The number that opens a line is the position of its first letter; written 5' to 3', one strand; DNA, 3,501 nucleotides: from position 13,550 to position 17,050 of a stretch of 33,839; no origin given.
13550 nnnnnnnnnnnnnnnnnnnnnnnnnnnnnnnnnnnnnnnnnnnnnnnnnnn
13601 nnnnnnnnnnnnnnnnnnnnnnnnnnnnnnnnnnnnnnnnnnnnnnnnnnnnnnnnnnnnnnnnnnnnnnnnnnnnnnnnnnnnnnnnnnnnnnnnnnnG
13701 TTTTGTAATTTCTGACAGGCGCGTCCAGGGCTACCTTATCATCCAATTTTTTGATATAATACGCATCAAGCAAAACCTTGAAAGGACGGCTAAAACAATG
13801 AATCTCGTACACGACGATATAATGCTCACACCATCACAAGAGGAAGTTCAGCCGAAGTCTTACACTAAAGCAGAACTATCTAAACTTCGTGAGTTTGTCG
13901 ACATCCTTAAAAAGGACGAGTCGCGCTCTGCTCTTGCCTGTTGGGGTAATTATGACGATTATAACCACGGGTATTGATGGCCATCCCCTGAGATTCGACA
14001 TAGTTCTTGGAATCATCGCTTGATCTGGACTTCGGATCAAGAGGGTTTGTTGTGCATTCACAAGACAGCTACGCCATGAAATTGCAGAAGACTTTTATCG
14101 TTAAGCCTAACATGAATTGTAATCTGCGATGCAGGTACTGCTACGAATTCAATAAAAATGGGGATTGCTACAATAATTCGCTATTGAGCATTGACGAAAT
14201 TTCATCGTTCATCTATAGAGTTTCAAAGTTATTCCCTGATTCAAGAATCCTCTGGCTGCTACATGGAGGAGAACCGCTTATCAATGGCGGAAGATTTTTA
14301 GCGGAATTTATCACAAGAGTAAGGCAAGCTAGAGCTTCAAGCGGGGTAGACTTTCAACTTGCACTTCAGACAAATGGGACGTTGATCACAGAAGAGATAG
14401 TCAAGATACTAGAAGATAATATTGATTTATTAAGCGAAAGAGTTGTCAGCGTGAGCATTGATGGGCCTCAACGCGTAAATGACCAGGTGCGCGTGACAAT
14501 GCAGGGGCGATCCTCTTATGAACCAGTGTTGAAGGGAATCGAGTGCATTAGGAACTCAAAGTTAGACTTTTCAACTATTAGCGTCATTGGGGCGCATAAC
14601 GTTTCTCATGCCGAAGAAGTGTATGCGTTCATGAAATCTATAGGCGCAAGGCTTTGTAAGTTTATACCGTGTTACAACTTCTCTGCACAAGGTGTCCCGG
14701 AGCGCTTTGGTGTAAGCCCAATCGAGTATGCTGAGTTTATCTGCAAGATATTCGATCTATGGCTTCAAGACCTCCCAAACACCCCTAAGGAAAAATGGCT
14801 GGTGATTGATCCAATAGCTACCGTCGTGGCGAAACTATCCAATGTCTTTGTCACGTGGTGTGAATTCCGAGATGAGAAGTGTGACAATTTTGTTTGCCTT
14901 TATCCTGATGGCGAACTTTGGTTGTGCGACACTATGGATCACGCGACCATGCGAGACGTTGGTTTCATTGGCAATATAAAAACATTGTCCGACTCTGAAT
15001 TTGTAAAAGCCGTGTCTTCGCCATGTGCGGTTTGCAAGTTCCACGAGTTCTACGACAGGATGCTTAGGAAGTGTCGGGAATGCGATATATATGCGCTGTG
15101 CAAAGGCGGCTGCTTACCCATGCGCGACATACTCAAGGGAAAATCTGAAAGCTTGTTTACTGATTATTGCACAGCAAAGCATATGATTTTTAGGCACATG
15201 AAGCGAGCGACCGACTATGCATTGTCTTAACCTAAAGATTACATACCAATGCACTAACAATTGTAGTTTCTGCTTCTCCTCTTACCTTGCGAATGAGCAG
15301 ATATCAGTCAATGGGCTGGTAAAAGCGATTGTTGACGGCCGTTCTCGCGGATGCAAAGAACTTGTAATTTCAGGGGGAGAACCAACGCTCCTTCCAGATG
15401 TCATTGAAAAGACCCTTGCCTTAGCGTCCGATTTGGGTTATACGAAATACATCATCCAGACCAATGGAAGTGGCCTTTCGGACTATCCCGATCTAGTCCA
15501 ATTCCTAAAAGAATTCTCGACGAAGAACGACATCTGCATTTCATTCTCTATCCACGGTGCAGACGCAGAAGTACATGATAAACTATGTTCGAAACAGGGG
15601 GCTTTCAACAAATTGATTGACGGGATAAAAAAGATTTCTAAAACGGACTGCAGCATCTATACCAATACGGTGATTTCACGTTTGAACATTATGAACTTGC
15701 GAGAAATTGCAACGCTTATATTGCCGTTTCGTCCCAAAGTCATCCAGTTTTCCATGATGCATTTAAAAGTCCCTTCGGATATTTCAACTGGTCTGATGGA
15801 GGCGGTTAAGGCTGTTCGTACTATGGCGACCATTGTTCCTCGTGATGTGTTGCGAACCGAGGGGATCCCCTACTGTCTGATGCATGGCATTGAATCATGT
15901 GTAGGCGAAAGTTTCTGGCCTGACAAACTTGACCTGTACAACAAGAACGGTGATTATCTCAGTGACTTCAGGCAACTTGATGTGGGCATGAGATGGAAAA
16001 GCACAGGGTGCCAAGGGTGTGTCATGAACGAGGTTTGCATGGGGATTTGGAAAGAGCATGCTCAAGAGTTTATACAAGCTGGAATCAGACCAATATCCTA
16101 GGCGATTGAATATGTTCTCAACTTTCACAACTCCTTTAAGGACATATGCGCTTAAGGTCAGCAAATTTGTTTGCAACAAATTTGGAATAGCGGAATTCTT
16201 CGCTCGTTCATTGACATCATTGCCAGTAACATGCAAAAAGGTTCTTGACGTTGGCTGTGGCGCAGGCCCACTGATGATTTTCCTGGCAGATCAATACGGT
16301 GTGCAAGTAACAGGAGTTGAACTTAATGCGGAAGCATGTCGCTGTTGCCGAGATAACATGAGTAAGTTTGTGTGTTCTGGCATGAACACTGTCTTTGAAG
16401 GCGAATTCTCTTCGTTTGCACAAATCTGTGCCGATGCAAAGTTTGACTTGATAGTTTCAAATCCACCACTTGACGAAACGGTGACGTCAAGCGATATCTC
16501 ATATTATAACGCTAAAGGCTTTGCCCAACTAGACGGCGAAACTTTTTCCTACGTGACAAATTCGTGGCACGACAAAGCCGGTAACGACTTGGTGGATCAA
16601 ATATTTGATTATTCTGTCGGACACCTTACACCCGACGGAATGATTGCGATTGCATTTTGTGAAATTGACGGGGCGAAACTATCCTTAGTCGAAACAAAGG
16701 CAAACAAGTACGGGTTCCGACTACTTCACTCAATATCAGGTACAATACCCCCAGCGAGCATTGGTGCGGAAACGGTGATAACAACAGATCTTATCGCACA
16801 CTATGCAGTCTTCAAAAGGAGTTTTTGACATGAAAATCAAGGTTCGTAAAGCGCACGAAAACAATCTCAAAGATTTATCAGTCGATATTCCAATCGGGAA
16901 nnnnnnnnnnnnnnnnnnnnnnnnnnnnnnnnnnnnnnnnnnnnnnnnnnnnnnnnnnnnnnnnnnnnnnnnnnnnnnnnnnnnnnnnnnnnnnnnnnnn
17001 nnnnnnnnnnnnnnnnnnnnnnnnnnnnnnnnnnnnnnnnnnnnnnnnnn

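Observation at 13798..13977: Unannotated short ORF whose C-terminus (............) is a string of aromatic-X-X triplets ending in Gly-Tyr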

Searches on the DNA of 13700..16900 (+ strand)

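Call 7: search_dna_similar(query=window:13700-16900:+, collection=ecoli_genomes, mode=near, max_rows=10)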
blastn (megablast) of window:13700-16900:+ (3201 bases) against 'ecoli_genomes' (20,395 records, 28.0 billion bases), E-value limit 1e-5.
No match.

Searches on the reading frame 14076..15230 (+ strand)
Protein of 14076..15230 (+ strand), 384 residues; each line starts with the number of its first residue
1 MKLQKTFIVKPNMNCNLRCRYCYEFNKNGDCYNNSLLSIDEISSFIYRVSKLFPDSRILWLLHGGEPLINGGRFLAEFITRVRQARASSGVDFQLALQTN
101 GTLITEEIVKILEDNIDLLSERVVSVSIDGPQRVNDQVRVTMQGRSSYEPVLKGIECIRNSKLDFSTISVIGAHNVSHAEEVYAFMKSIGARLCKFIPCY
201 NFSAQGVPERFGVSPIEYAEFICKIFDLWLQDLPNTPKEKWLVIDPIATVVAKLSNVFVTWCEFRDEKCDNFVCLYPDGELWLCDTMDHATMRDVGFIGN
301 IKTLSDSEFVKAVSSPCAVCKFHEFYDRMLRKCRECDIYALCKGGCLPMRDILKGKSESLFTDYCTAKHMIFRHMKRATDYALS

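Call 4: search_protein_families(library=pfam, proteins=[window:14076-15230:+], max_evalue=0.01)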
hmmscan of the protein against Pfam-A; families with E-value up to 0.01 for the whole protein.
window:14076-15230:+ (384 aa): 2 families
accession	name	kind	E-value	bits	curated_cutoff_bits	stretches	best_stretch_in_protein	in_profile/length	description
PF04055.27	Radical_SAM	-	4.7e-15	56.6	29.5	1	14-185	6-165/166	Radical SAM superfamily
PF13353.11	Fer4_12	-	0.00048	20.9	22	1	14-145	14-129/137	4Fe-4S single cluster domain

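Call 5: search_protein_families(library=ncbifam, proteins=[window:14076-15230:+], max_evalue=0.01)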
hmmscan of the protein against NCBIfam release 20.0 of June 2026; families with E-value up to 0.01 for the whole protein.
window:14076-15230:+ (384 aa): 66 families (the best 25 are shown)
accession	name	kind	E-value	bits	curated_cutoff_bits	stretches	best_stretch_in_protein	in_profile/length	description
TIGR03942.1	sulfatase_rSAM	equivalog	3.3e-58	197.5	349.45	1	9-378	4-356/363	anaerobic sulfatase maturase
NF041707.1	rSAM_YhhB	equivalog_domain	4.8e-46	157.3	445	1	5-377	2-363/369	cyclophane-forming radical SAM/SPASM peptide maturase YhhB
NF041298.1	rSAM_mat_DynA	equivalog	8.6e-46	156.5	450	1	8-377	4-351/356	dynobactin maturation radical SAM/SPASM protein DynA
NF010321.0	PRK13758.1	equivalog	6.4e-36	124.3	441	1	7-372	6-355/370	anaerobic sulfatase-maturase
TIGR04269.1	SAM_SPASM_FxsB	subfamily_domain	5e-33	114.6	370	1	6-350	3-337/363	FxsB family cyclophane-forming radical SAM/SPASM peptide maturase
NF041718.1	rSAM_phane_AMC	equivalog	1.1e-32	113.5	425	1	4-193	5-182/362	cyclophane-forming radical SAM peptide maturase AmcB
TIGR04083.1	rSAM_pep_methan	hypoth_equivalog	2.1e-32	112.4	300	1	8-376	3-340/376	TIGR04083 family peptide-modifying radical SAM enzyme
NF010308.0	PRK13745.1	equivalog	9.1e-31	107.2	484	1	9-381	17-387/412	anaerobic sulfatase-maturation protein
TIGR04261.1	rSAM_GlyRichRpt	subfamily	1.1e-27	97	310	1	10-188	2-175/363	cyclophane-forming radical SAM/SPASM peptide maturase GrrM/OscB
NF041300.1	rSAM_mat_DarW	exception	6.1e-26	91.2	650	1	7-379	43-398/415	radical SAM/SPASM peptide maturase DarW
TIGR04496.1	rSAM_XyeB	equivalog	1.6e-25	89.6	450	1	8-350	7-341/385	cyclophane-forming radical SAM/SPASM peptide maturase XyeB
NF047865.1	rSAM_PapB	equivalog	5e-25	88.4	340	1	14-356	12-326/330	PapB family radical SAM/SPASM ranthipeptide maturase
NF038005.1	rSAM_mat_DarE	equivalog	4.6e-23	81.7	650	1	8-372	77-425/432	darobactin maturation radical SAM/SPASM protein DarE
TIGR03906.1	quino_hemo_SAM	equivalog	2.1e-21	76.1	453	1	5-153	94-236/467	quinohemoprotein amine dehydrogenase maturation protein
NF040492.1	not_ScfB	exception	3.4e-19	69.1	855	1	13-183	103-270/450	ScfB-related radical SAM/SPASM orphan maturase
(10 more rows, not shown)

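Call 6: search_protein_families(library=padloc, proteins=[window:14076-15230:+], max_evalue=0.01)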
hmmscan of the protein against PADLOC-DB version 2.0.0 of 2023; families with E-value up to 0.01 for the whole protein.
window:14076-15230:+ (384 aa): 2 families
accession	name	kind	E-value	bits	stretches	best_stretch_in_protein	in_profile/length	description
PDLC02903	pVip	-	2.8e-14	51.2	1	14-247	9-217/257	Viperins not associated with kinases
PDLC02904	pVip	-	1.1e-09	36.3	1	14-226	12-198/262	Viperins associated with kinases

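Call 11: find_homologous_proteins(query=window:14076-15230:+, max_evalue=1e-10)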
Query window:14076-15230:+ (384 aa): 329 proteins with E <= 1e-10 among 2222 candidates; the best 120 are listed.
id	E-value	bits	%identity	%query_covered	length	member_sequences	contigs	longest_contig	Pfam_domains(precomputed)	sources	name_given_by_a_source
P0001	2.8e-253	858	95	100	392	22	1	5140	PF04055.28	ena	-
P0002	1.9e-213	727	78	100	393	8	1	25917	PF04055.28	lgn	-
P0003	7.4e-203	692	73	100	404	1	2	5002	PF04055.28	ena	-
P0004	1.7e-180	618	64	100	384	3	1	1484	PF04055.28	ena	-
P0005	1.0e-179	616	65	99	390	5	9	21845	PF04055.28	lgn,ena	-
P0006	5.4e-178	610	66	100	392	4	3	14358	PF04055.28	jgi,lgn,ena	-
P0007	1.7e-176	605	65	99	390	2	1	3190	PF04055.28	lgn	-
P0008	1.4e-174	599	64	100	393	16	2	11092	PF04055.28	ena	-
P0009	9.6e-172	589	64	99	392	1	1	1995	PF04055.28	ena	-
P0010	1.3e-164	566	61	100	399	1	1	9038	PF04055.28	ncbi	-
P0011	1.8e-164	566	58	100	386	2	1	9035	PF04055.28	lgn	-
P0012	1.9e-164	565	60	100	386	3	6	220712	PF04055.28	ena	-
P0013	9.4e-164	563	61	100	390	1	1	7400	PF04055.28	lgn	-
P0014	4.0e-161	555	65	93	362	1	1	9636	PF04055.28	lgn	-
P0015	1.0e-159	550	58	100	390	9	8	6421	PF04055.28,PF13353.12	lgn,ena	-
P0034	1.7e-143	496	52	100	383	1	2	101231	PF04055.28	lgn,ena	-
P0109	5.0e-116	406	46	98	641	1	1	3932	PF04055.28,PF13353.12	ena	-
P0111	1.1e-113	398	44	99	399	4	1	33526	PF04055.28,PF13353.12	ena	-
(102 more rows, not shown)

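Call 13: find_related_loci(query=A1, collection=genome_contigs, flank=8000)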
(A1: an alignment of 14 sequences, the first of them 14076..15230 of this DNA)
Query A1 (384 aa) in genome_contigs; peptide patterns used: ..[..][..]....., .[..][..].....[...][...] (x = any residue, [..] = any of these).
17 stretches matched a pattern; 11 encode a relative of the query (tblastn E <= 1e-3); 11 distinct loci.
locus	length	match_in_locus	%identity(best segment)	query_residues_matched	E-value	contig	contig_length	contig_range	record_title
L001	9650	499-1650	51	1-384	1e-147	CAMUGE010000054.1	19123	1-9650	MAG TPA_asm: uncultured Roseburia sp. isolate SRR14038233_bin.84_metawrap_v1.3_MAG genome assembly, contig: NODE.4771_le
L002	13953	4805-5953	48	1-383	7e-140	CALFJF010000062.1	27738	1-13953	MAG TPA_asm: uncultured Treponema sp. isolate ERR1278105_bin.43_CONCOCT_v1.1_MAG genome assembly, contig: ERZ842401.2017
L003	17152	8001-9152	47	1-384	9e-139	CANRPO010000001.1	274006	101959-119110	MAG: uncultured Lachnospiraceae bacterium isolate Lapin-017__bin49 genome assembly, contig: Lapin-017__NODE_9_length_274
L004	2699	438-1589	47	1-384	4e-146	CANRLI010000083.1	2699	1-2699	MAG: uncultured Bacilli bacterium isolate Lapin-011__bin40 genome assembly, contig: Lapin-011__NODE_55701_length_2699_co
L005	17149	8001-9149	48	1-384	2e-133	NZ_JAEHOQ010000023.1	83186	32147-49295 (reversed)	Proteus vulgaris strain PR00166 PR00166_c0023, whole genome shotgun sequence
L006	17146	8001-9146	46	2-384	2e-127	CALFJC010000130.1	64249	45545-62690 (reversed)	MAG TPA_asm: uncultured Selenomonadales bacterium isolate ERR1278105_bin.146_CONCOCT_v1.1_MAG genome assembly, contig: E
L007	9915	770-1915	42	3-383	3e-113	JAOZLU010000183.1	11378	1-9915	MAG: Desulfobacterales bacterium isolate GMC2_bin_2_sub GMC2_1050_length_11378_cov_12.365627, whole genome shotgun seque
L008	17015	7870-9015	46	2-384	5e-126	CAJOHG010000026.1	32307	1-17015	uncultured Selenomonadaceae bacterium isolate Red_deer_4_mag_143 genome assembly, contig: scaffold_3476, whole genome sh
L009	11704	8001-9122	41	1-380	3e-111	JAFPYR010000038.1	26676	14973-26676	MAG: Bacteroidales bacterium isolate RGIG1595 Goat_Abomasum.Co__c640645, whole genome shotgun sequence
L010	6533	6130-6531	46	3-136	1e-38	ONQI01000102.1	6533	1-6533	uncultured Campylobacter sp. isolate RUG537 genome assembly, contig: k87_42967723, whole genome shotgun sequence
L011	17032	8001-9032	25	5-365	3e-19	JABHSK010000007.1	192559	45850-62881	MAG: Candidatus Parcubacteria bacterium isolate SI039_bin36 k141_1025082, whole genome shotgun sequence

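Call 23: find_related_loci(query=A1, collection=metagenome_contigs, flank=8000)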
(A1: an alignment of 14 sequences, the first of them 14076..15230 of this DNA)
Query A1 (384 aa) in metagenome_contigs; peptide patterns used: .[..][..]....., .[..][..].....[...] (x = any residue, [..] = any of these).
192 stretches matched a pattern; 26 encode a relative of the query (tblastn E <= 1e-3); 26 distinct loci.
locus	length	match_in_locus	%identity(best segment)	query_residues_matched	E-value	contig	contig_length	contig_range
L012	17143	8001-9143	66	3-383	0e+0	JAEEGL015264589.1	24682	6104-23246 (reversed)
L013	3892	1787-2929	66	3-383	0e+0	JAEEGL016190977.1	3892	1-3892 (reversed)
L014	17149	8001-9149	66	2-384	2e-180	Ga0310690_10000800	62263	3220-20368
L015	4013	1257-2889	57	1-383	3e-167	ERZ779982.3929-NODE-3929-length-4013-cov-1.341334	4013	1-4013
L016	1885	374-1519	55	1-384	1e-166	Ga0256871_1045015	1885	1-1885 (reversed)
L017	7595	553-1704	51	1-384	4e-146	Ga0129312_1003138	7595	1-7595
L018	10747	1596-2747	48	1-384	3e-144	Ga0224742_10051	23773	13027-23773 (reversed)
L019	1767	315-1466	49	1-384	3e-154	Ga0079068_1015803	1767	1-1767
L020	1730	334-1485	48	1-384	3e-151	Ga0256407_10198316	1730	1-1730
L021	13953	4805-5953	48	1-383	6e-140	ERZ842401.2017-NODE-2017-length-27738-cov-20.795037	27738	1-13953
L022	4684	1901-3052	47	1-384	6e-139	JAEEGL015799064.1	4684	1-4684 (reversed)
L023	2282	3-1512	56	9-383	1e-144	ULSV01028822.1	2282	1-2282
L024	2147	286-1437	47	1-384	2e-144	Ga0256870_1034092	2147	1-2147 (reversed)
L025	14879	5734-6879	46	2-384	2e-127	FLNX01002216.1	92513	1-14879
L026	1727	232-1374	46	3-384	4e-136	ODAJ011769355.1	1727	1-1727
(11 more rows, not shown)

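Call 24: find_related_loci(query=A1, collection=viral_contigs, flank=8000)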
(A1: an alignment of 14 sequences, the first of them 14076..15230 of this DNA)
Query A1 (384 aa) in viral_contigs; peptide patterns used: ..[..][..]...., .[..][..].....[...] (x = any residue, [..] = any of these).
8 stretches matched a pattern, but none encodes a relative of the query by tblastn (E <= 1e-3).

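Call 38: search_solved_structures(query=window:14076-15230:+, max_evalue=0.001)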
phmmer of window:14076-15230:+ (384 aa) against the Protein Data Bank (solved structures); distinct sequences matched with E-value up to 0.001: 4.
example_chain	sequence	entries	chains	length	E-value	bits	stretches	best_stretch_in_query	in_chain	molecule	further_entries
4k37_A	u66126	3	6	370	2e-28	102.8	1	7-372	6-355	Anaerobic sulfatase-maturating enzyme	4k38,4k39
4k36_A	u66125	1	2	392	2.4e-28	102.5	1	7-372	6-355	Anaerobic sulfatase-maturating enzyme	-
9gm3_A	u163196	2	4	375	5.6e-21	78.3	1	6-374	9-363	ChlB radical SAM domain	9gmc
5wgg_A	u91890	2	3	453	1.6e-12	50.5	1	11-162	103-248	Radical SAM domain protein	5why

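Call 42: find_encoding_contigs(protein=P0012, flank=10000, max_places=2)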
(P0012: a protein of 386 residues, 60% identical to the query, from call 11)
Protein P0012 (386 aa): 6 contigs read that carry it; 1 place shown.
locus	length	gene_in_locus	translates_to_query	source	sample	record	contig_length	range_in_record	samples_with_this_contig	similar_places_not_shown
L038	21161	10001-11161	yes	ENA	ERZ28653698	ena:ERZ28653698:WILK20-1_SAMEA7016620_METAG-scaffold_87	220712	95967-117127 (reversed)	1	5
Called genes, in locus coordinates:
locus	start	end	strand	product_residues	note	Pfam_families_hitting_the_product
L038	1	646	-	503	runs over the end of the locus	-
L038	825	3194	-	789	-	-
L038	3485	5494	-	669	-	PF00128:Alpha-amylase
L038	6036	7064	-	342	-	PF15593:Imm42 (weak)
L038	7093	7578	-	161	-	PF14106:DUF4279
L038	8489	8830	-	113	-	-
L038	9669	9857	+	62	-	-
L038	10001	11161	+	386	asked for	PF04055:Radical_SAM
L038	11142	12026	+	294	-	PF04055:Radical_SAM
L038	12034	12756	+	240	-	PF13489:Methyltransf_23 (weak), PF13679:Methyltransf_32 (weak), PF03602:Cons_hypoth95, PF05175:MTS, PF06325:PrmA, PF02353:CMAS, PF13847:Methyltransf_31, PF13649:Methyltransf_25, +4 more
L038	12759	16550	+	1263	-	PF00005:ABC_tran (faint), PF02463:SMC_N (faint), PF03193:RsgA_GTPase (faint), PF13304:AAA_21 (faint), PF13401:AAA_22 (faint), PF13555:AAA_29 (faint), PF17755:UvrA_DNA-bind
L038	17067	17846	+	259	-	PF02527:GidB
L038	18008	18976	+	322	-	PF22847:Glyco_hydro_43_rel, PF04616:Glyco_hydro_43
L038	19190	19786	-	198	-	PF01558:POR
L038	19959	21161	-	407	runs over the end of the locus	PF00675:Peptidase_M16, PF05193:Peptidase_M16_C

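Call 43: find_encoding_contigs(protein=P0034, flank=10000, max_places=2)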
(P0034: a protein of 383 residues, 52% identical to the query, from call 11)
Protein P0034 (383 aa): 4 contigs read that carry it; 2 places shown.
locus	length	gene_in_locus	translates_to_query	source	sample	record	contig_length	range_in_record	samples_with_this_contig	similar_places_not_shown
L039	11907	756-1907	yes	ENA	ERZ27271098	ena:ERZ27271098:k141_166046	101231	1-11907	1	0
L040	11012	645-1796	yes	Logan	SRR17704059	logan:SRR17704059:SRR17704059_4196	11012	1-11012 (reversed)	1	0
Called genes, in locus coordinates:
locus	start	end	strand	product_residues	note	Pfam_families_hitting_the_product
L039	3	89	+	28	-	?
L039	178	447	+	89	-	-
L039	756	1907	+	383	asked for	PF04055:Radical_SAM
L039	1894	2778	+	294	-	PF04055:Radical_SAM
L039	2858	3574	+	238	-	PF02353:CMAS, PF05175:MTS, PF09445:Methyltransf_15 (faint), PF13649:Methyltransf_25 (weak), PF13847:Methyltransf_31 (weak)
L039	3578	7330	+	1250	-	PF00005:ABC_tran (faint), PF02463:SMC_N (faint), PF03193:RsgA_GTPase (faint), PF13304:AAA_21 (faint), PF13401:AAA_22 (faint), PF13555:AAA_29 (faint), PF13671:AAA_33 (faint), PF17755:UvrA_DNA-bind (weak)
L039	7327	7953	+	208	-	-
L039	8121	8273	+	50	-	-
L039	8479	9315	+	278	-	PF01063:Aminotran_4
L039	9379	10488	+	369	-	PF14336:GLUCM-like_C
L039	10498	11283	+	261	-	PF07286:D-Glu_cyclase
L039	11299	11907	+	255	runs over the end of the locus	PF03746:LamB_YcsF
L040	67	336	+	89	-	-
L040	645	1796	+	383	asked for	PF04055:Radical_SAM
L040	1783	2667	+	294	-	PF04055:Radical_SAM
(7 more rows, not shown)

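Call 61: find_encoding_contigs(protein=P0111, flank=8000, max_places=2)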
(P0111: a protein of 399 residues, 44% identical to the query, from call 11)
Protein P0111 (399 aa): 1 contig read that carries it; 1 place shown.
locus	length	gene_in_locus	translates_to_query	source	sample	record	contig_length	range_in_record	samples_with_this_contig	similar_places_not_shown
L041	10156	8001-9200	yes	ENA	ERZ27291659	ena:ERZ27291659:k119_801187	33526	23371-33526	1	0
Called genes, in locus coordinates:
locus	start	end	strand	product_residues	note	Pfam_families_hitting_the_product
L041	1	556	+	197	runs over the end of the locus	PF00440:TetR_N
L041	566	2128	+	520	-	PF00072:Response_reg, PF08665:PglZ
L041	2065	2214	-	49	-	-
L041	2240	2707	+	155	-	PF02367:TsaE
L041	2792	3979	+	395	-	PF05222:AlaDh_PNT_N, PF01488:Shikimate_DH (faint), PF01262:AlaDh_PNT_C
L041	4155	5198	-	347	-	PF01063:Aminotran_4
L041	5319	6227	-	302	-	PF00005:ABC_tran, PF13304:AAA_21 (weak), PF13732:DrrA1-3_C (weak)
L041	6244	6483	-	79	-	PF04326:SLFN_AlbA_2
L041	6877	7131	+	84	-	-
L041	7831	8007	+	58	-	-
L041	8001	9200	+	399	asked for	PF04055:Radical_SAM, PF13353:Fer4_12 (faint)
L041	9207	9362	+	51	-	-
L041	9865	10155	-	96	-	?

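Call 62: find_encoding_contigs(protein=P0109, flank=8000, max_places=2)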
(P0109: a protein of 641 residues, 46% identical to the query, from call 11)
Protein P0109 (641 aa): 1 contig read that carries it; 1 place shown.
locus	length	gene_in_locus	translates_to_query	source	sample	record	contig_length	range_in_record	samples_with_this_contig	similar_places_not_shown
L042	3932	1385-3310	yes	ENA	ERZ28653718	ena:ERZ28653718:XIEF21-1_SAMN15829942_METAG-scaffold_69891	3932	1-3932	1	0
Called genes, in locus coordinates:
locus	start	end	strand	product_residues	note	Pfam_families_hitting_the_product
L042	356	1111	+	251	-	PF03372:Exo_endo_phos, PF14529:Exo_endo_phos_2 (faint)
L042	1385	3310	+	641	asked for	PF04055:Radical_SAM, PF13353:Fer4_12 (faint), PF04055:Radical_SAM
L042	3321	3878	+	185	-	PF01170:UPF0020 (weak), PF08241:Methyltransf_11 (weak), PF09445:Methyltransf_15 (weak), PF13649:Methyltransf_25, PF05175:MTS, PF13847:Methyltransf_31 (weak)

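Call 70: search_dna_similar(query=window:14076-15230:+, collection=plasmids, mode=protein, max_evalue=1e-30, max_rows=10)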
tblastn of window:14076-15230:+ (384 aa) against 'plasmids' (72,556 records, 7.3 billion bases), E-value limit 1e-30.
Records with a match: 2; places in all: 2; records where one place covers at least 80% of the query: 2.
Best place of each record, by identity: <60% 2.
By first word of the organism name: Bacillus 1; Prevotella 1.
By predicted mobility (MOB-suite, as given by PLSDB): non-mobilizable 2.
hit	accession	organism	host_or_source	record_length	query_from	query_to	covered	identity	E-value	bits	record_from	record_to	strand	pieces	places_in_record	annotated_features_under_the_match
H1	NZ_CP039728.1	Bacillus sp. S3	whole organism,Contaminated Mine Soils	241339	14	374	94%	27.9%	8e-33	137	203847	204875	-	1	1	anaerobic sulfatase maturase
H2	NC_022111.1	Prevotella sp. oral taxon 299 str. F0039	Homo sapiens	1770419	8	381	97%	25.2%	1e-31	134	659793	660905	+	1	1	none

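Call 71: search_dna_similar(query=window:14076-15230:+, collection=phages, mode=protein, max_evalue=1e-30, max_rows=10)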
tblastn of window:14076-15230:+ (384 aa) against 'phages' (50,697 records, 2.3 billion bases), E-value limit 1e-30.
No match.
